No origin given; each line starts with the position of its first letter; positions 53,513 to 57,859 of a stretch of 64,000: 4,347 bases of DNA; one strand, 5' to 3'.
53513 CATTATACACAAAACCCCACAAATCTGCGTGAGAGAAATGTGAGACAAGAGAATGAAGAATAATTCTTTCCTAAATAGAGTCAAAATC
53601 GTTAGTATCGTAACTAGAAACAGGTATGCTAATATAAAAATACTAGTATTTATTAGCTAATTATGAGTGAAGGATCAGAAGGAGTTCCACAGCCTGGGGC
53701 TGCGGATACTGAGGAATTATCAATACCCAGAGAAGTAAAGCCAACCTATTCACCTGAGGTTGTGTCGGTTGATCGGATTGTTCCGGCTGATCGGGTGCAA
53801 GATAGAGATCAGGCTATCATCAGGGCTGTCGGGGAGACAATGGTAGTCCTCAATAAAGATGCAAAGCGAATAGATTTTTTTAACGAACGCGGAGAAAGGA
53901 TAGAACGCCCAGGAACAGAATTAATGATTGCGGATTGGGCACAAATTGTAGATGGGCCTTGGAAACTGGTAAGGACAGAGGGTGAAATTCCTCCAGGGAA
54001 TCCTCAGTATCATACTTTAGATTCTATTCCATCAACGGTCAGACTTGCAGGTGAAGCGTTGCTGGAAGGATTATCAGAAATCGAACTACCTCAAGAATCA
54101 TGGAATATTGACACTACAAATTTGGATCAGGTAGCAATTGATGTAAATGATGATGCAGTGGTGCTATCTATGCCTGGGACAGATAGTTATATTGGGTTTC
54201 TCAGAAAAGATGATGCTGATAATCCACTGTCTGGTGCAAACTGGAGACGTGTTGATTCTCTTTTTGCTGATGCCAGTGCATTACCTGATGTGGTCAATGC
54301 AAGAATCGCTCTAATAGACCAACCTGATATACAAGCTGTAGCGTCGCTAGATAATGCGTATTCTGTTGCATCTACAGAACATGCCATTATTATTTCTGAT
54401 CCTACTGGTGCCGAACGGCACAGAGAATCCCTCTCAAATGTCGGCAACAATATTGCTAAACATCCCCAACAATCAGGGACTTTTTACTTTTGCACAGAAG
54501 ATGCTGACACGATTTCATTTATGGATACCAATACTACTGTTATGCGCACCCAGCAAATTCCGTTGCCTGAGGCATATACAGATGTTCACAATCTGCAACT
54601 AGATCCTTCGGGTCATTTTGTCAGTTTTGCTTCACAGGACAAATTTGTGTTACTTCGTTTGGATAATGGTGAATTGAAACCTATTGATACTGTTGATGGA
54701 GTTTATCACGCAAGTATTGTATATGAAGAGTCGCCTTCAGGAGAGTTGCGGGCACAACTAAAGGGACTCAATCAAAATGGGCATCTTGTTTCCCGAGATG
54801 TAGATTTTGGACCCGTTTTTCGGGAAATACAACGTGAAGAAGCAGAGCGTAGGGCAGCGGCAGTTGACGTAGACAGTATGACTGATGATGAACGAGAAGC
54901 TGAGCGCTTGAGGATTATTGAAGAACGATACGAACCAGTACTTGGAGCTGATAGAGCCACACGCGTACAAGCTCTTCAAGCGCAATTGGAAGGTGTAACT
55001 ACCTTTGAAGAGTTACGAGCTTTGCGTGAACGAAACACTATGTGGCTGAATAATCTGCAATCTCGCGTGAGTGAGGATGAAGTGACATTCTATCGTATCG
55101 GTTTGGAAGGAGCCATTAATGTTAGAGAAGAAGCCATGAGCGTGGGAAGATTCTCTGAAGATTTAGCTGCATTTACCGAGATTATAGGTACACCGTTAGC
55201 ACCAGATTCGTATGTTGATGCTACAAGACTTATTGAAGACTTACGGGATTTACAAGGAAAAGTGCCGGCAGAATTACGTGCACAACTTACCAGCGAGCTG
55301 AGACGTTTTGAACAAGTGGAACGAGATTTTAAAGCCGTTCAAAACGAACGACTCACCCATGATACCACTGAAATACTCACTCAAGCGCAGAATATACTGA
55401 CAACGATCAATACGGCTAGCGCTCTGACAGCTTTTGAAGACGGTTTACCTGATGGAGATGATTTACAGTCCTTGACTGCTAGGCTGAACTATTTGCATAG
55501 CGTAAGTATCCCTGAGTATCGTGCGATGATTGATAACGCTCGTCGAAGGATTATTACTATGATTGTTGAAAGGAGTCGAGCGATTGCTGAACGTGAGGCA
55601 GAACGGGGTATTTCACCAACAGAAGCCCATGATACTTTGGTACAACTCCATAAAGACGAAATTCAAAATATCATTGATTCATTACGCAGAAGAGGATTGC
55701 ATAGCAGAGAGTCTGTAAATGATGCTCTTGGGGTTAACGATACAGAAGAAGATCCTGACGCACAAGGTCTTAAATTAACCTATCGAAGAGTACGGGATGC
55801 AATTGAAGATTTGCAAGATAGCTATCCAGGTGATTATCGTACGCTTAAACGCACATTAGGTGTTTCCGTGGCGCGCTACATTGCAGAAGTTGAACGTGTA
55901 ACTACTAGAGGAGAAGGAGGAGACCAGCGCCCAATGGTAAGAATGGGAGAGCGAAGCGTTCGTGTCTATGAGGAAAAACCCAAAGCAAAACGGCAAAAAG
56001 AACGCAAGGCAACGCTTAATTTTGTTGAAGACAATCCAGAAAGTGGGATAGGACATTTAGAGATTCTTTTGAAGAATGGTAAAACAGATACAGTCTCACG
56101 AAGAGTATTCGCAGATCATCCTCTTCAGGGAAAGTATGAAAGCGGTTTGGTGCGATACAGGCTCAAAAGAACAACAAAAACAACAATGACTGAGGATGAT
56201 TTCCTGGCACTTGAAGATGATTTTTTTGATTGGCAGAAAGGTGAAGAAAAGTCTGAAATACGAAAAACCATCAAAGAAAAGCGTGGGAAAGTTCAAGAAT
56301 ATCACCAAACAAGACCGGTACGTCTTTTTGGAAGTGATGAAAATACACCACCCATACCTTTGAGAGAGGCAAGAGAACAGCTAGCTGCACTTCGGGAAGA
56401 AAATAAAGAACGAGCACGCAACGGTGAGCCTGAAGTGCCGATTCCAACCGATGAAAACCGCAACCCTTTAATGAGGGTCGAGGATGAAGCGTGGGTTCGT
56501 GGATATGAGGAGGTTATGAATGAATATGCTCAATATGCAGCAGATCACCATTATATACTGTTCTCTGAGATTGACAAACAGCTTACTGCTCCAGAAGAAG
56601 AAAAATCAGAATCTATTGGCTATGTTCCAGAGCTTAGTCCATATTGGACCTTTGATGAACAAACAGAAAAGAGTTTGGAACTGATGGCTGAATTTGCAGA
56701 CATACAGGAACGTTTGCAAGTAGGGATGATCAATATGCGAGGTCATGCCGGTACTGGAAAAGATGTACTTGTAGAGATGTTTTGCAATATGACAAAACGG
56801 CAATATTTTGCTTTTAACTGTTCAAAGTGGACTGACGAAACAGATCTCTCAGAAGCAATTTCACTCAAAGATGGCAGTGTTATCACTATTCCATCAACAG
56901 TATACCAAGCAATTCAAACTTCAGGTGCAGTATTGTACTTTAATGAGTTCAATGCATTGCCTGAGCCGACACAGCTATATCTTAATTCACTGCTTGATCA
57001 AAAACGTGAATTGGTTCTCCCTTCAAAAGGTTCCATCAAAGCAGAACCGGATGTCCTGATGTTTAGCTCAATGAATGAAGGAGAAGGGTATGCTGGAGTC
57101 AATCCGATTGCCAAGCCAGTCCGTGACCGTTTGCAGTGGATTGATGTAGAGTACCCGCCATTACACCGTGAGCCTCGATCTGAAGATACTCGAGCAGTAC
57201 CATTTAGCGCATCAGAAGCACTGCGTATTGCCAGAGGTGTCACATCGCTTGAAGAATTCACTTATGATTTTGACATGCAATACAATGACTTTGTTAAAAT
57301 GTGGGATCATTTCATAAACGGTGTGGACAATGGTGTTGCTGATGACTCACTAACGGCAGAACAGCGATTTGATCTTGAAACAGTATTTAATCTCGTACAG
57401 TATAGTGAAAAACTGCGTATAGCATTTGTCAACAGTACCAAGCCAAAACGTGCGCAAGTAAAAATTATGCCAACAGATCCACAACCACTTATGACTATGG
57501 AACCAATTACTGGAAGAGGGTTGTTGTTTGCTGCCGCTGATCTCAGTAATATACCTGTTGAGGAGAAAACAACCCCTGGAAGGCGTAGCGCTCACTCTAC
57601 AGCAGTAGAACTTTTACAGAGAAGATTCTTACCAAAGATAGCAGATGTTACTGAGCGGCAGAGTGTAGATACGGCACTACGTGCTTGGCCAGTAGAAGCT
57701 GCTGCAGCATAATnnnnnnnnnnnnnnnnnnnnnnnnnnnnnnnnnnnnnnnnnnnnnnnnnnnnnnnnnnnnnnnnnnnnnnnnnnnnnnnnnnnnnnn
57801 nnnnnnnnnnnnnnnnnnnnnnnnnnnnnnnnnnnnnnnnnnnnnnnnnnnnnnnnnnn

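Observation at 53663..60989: Two giant co-translated proteins fuse a MoxR-type AAA+ ATPase, a transglutaminase-like cysteine-protease core and a vWA/MIDAS domain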

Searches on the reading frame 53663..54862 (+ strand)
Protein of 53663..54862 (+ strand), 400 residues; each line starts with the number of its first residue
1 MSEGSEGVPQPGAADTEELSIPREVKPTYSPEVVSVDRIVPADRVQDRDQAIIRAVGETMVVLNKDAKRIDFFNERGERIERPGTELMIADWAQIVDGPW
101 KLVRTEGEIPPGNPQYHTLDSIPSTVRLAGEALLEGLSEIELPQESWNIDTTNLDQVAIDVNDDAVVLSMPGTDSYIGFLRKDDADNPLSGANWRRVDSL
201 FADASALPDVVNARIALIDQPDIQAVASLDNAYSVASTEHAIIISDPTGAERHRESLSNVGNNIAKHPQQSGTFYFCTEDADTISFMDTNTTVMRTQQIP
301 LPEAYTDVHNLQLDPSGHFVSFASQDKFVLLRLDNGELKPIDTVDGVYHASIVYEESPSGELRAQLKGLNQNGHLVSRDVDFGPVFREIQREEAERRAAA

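Call 87: search_solved_structures(query=A8, max_evalue=10)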
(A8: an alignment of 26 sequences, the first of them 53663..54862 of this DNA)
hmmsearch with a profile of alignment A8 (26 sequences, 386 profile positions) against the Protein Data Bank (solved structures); distinct sequences matched with E-value up to 10: 10.
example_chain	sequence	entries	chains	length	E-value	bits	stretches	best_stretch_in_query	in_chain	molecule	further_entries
6d69_A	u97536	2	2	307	0.0003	23.2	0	54-82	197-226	NHL Repeat Region of D. melanogaster Thin | Thin, isoform D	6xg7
4zlr_A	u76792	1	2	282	0.019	17.3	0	52-135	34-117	Brain tumor protein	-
5ex7_A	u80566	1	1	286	0.021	17.1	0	52-129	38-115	Brain tumor protein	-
1q7f_A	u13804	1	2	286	0.024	17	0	52-129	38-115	brain tumor CG10719-PA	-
7luv_E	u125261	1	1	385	0.21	13.9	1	295-369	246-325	Tex1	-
6rtd_A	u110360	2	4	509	1.6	11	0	326-372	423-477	Cytochrome c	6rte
6tje_A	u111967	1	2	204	2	10.6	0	349-372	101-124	Cake5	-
7b96_A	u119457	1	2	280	3.2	9.9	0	53-75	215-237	Isoform 2 of Tripartite motif-containing protein 2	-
7qrv_A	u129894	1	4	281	3.4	9.9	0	53-75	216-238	Tripartite motif-containing protein 2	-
7b2r_A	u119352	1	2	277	3.6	9.8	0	53-75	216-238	Tripartite motif-containing protein 2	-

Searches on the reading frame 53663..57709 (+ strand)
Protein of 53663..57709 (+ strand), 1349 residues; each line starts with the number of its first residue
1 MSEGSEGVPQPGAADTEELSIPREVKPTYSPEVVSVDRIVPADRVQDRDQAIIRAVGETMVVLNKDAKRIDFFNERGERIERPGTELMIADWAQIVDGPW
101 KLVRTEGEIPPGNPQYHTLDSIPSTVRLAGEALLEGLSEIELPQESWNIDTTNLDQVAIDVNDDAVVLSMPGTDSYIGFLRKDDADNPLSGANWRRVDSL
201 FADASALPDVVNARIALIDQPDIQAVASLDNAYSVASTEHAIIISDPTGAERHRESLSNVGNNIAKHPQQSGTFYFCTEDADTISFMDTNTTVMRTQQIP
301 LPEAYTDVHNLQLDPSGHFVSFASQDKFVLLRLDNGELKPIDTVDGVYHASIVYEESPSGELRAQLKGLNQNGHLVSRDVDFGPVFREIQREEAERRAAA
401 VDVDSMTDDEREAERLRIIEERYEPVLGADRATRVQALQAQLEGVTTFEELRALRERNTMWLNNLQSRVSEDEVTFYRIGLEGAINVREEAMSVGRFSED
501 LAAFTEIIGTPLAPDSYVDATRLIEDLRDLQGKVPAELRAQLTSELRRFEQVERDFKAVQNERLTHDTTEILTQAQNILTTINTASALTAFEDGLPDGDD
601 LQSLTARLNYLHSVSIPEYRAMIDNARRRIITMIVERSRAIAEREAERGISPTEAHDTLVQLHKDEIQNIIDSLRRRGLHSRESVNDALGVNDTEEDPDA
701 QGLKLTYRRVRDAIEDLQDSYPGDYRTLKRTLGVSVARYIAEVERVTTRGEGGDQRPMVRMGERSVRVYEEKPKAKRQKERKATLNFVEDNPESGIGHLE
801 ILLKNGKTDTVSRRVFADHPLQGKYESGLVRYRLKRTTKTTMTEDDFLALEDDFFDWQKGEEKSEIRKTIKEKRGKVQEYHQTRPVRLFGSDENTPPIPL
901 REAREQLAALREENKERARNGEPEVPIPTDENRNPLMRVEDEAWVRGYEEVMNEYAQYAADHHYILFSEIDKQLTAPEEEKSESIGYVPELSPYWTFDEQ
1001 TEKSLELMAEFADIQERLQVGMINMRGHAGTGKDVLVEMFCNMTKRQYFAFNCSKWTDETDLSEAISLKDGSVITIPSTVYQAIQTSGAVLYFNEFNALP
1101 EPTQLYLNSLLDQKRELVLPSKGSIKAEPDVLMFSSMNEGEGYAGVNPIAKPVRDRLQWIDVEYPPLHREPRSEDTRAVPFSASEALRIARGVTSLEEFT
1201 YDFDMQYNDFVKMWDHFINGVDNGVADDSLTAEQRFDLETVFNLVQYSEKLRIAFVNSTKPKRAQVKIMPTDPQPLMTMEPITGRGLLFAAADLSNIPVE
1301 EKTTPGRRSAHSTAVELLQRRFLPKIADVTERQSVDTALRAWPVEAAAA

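Call 6: search_protein_families(library=pfam, proteins=[window:53663-57709:+], max_evalue=1)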
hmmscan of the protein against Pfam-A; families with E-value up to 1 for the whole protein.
window:53663-57709:+ (1349 aa): 4 families
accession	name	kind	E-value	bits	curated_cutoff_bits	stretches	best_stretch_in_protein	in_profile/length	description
PF07728.20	AAA_5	-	1.7e-15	57.6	22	1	1026-1157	5-139/139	AAA domain (dynein-related subfamily)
PF00158.32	Sigma54_activat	-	0.0032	17.6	20.2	1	1022-1125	24-131/168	Sigma-54 interaction domain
PF14532.12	Sigma54_activ_2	-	0.12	13.1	25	1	1027-1114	28-96/138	Sigma-54 interaction domain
PF25174.1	Beta-prop_THOC3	-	0.14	11.6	305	1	237-360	66-183/272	THOC3 beta-propeller domain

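Call 7: search_protein_families(library=ncbifam, proteins=[window:53663-57709:+], max_evalue=1)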
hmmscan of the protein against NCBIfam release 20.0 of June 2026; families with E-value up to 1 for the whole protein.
window:53663-57709:+ (1349 aa): 0 families

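Call 11: search_protein_families(library=padloc, proteins=[window:53663-57709:+], max_evalue=1)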
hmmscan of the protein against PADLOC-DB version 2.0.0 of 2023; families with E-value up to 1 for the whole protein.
window:53663-57709:+ (1349 aa): 0 families

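Call 12: search_solved_structures(query=window:53663-57709:+, max_evalue=1)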
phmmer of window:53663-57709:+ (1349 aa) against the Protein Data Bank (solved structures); distinct sequences matched with E-value up to 1: 5.
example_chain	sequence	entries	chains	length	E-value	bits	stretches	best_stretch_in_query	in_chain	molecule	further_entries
5c3c_A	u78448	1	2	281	0.0001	23.4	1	1024-1202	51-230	CbbQ/NirQ/NorQ domain protein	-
9qhd_A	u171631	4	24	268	0.00027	22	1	1024-1171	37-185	Nitric oxide reductase NorQ protein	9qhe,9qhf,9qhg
6l1q_C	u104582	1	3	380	0.00093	20.2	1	1023-1193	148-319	CbbQ protein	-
9ujv_A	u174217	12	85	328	0.0015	19.6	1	974-1139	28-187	Cobaltochelatase subunit CobS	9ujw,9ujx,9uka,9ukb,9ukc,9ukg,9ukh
9udk_A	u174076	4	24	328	0.0037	18.2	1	974-1139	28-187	Cobaltochelatase subunit CobS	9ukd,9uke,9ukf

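Call 15: find_homologous_proteins(query=window:53663-57709:+)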
Query window:53663-57709:+ (1349 aa): 1 proteins with E <= 0.001 among 8000 candidates.
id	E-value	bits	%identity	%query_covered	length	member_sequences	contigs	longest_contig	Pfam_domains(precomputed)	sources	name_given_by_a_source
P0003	0.0e+0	3024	100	100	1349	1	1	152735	PF07728.21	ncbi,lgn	-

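Call 84: search_protein_families(library=pfam, alignment_id=A7, max_evalue=0.01)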
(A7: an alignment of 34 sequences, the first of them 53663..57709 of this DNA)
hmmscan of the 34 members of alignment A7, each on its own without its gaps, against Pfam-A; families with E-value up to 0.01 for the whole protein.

A. member 1, window:53663-57709:+ (1349 aa): 2 families
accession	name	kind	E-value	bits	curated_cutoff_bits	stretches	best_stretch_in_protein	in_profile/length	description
PF07728.20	AAA_5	-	1.7e-15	57.6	22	1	1026-1157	5-139/139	AAA domain (dynein-related subfamily)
PF00158.32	Sigma54_activat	-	0.0032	17.6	20.2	1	1022-1125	24-131/168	Sigma-54 interaction domain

B. families by the number of members that match (of 34 scanned): 10 families
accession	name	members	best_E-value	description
PF07728.20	AAA_5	34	1.7e-17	AAA domain (dynein-related subfamily)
PF00158.32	Sigma54_activat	9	4.9e-05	Sigma-54 interaction domain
PF00004.35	AAA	5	0.0016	ATPase family associated with various cellular activities (AAA)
PF01442.23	Apolipoprotein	1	0.0021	Apolipoprotein A1/A4/E domain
PF02120.21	Flg_hook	1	0.0028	Flagellar hook-length control protein FliK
PF13401.12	AAA_22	1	0.0029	AAA domain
PF03095.20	PTPA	1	0.0036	Phosphotyrosyl phosphate activator (PTPA) protein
PF00691.25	OmpA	1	0.0064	OmpA family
PF07724.20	AAA_2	1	0.0084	AAA domain (Cdc48 subfamily)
PF03178.21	CPSF_A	1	0.0092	CPSF A subunit region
